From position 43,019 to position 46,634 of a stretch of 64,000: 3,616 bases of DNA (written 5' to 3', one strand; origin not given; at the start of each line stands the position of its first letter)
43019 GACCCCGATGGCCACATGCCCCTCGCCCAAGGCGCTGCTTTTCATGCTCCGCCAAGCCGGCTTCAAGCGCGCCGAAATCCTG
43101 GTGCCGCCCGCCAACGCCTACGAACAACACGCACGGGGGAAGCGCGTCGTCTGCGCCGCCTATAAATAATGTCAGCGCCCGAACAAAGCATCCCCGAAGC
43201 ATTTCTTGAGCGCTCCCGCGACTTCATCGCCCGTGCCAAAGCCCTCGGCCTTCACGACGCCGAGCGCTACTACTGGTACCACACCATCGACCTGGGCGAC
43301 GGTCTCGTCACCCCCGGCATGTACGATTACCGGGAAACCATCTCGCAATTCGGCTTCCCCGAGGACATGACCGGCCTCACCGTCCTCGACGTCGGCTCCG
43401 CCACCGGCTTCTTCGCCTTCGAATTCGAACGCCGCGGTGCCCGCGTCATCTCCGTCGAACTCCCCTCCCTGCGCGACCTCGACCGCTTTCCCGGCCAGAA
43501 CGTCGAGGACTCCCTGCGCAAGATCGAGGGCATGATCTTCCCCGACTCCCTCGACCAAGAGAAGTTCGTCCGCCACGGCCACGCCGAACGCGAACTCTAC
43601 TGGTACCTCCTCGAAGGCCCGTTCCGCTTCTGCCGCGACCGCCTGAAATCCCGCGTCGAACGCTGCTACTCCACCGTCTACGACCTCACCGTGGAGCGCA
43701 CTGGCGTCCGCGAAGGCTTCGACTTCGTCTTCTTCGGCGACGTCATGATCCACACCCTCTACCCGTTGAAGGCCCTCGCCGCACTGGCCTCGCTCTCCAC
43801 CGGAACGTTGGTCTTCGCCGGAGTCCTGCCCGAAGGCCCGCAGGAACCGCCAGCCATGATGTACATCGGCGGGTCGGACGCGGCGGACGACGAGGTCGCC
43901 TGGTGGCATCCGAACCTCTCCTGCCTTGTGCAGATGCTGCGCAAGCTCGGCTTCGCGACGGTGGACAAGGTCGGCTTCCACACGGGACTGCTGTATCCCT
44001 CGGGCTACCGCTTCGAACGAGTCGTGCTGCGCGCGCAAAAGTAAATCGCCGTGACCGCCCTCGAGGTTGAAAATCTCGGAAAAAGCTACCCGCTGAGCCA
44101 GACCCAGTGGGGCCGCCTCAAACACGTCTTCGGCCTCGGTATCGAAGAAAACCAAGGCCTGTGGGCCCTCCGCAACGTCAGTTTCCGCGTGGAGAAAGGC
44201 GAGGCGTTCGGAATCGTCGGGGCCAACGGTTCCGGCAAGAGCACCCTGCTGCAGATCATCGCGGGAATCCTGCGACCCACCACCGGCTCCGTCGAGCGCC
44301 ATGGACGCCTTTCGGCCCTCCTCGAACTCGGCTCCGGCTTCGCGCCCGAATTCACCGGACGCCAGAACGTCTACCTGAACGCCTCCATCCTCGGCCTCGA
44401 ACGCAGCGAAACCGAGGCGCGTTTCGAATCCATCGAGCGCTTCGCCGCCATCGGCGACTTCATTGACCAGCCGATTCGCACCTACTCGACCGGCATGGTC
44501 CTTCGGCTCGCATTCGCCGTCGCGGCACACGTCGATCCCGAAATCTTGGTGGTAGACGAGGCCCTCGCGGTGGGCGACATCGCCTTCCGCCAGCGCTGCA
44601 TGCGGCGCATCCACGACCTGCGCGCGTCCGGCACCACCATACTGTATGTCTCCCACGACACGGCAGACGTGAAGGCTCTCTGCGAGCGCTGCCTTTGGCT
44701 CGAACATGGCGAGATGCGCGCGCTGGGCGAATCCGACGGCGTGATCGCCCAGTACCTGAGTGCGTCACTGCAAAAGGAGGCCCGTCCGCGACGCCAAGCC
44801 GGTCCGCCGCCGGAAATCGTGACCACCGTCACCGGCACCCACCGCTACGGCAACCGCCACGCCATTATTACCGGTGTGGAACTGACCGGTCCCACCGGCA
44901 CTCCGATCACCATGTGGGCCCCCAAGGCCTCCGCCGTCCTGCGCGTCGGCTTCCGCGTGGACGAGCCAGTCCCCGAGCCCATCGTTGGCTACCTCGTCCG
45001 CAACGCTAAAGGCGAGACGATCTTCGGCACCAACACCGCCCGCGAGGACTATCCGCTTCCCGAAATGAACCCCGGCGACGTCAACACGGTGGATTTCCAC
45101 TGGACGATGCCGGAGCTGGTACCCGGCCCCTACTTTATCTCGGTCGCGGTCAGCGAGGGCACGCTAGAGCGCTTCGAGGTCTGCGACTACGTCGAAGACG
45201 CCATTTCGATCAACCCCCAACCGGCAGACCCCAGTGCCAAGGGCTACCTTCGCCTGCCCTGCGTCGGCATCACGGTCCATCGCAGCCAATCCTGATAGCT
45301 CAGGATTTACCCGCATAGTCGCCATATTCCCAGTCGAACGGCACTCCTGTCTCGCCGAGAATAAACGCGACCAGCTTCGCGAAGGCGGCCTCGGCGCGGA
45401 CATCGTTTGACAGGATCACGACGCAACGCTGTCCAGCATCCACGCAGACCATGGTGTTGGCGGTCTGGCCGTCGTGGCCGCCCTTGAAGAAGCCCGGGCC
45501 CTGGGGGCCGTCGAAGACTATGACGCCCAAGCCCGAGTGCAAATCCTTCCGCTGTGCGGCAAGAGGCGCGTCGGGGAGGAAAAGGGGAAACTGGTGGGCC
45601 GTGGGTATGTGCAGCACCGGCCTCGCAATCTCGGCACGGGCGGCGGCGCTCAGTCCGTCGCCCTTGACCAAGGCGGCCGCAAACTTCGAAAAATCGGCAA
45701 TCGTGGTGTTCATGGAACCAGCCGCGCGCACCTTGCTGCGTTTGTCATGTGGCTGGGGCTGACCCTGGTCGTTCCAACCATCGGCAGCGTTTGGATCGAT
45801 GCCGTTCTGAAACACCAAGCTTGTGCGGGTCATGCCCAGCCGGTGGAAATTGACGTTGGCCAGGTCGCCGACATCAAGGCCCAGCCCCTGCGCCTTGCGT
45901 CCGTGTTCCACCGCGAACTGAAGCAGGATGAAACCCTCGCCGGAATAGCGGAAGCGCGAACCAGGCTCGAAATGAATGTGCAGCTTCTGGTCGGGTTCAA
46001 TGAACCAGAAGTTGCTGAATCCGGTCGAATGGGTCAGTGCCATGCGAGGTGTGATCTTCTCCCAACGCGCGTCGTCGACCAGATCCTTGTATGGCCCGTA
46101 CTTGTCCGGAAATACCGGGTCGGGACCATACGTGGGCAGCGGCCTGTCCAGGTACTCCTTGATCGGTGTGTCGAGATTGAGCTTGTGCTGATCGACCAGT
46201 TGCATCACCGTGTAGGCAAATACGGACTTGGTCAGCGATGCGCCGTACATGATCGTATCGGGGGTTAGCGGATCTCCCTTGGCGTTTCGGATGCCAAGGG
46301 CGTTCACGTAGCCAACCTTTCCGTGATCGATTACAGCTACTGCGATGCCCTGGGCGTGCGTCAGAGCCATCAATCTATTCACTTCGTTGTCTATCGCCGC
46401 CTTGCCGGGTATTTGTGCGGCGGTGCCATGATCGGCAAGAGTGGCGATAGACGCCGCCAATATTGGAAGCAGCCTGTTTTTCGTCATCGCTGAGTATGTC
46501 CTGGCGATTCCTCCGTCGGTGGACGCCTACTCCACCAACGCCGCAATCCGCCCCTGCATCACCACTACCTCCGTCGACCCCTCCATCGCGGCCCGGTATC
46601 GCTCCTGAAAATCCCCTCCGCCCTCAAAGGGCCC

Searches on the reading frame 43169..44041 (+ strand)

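Call 80: search_protein_families(library=pfam, proteins=[window:43169-44041:+], max_evalue=0.00001)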
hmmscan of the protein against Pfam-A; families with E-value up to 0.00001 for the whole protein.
window:43169-44041:+ (291 aa): 1 family
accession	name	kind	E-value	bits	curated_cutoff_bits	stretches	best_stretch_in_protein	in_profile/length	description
PF08003.17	Methyltransf_9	-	8.2e-06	25.4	23.8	0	171-268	170-266/315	Protein of unknown function (DUF1698)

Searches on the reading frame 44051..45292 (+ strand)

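Call 8: search_protein_families(library=pfam, proteins=[window:44051-45292:+], max_evalue=0.001)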
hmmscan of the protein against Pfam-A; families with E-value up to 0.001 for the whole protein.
window:44051-45292:+ (414 aa): 5 families
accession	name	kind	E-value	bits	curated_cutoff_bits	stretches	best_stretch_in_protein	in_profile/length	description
PF14524.12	Wzt_C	-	2.1e-26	93.1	30.4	1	264-400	3-141/143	Wzt C-terminal domain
PF00005.33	ABC_tran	-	1.9e-21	77.6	25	1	40-172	1-136/137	ABC transporter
PF13304.12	AAA_21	-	3.6e-06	27.7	27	1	54-84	3-26/304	AAA domain, putative AbiEii toxin, Type IV TA system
PF13555.12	AAA_29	-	8.5e-05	22.7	27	1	44-78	16-50/61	P-loop containing region of AAA domain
PF13476.12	AAA_23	-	0.00061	20.9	27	1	47-74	17-43/201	AAA domain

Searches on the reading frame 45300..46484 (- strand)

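Call 8: search_protein_families(library=pfam, proteins=[window:45300-46484:-], max_evalue=0.001)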
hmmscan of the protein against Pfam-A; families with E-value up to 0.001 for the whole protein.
window:45300-46484:- (394 aa): 1 family
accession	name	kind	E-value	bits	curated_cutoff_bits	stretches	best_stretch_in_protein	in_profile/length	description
PF00144.29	Beta-lactamase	-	1.7e-36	126.5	27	1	32-364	2-313/329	Beta-lactamase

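Call 9: search_protein_families(library=ncbifam, proteins=[window:45300-46484:-], max_evalue=1)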
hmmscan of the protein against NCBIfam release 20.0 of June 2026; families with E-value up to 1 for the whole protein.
window:45300-46484:- (394 aa): 33 families (the best 25 are shown)
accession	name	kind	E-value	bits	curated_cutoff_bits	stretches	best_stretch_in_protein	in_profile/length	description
NF052559.1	MthAcHydAcmB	equivalog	3.1e-10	39.4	550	1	42-168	22-144/391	methyl acetate hydrolase AcmB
NF033085.1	bla_class_C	equivalog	3.2e-07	29.5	415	1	28-112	5-89/356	class C beta-lactamase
NF007943.0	PRK10662.1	equivalog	1.4e-06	27.2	266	1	8-125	13-133/380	D-alanyl-D-alanine-carboxypeptidase/endopeptidase AmpH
NF012173.1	CMY2-MIR-ACT-EC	exception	0.00013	20.9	680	1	8-112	11-113/380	CMY2/MIR/ACT/EC family class C beta-lactamase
NF033569.1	blaLHK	exception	0.00031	19.8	850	1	22-112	32-122/390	LHK family class C beta-lactamase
NF041662.1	ampC_Kaer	exception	0.00032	19.5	825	1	8-112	11-113/381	AmpC-Kaer family extended-spectrum class C beta-lactamase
NF050810.1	blaCHC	exception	0.00035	19.5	780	1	8-112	8-112/387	CHC family extended-spectrum class C beta-lactamase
NF000423.2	blaSRT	exception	0.00065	19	860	1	10-113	9-110/378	SRT/SST family class C beta-lactamase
NF000385.4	blaACT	exception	0.00074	18.6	810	1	9-112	12-113/380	ACT family cephalosporin-hydrolyzing class C beta-lactamase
NF041663.1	ampC_Sliq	exception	0.00087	18.3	860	1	8-112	10-109/378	cephalosporin-hydrolyzing class C beta-lactamase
NF040478.1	blaLAQ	exception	0.001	18.1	850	1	8-112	10-112/380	LAQ family class C beta-lactamase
NF000191.1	CMY2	exception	0.0025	16.6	800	1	8-112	11-113/381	CMY-2 family class C beta-lactamase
NF033159.0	blaPAC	exception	0.0026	16.6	850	1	15-112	16-112/380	PAC family class C beta-lactamase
NF038238.1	blaBUT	exception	0.0031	16.7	850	1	8-111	11-114/383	BUT family class C beta-lactamase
NF045671.1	blaPNC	exception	0.0044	15.9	750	1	28-90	46-108/401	PNC family class C beta-lactamase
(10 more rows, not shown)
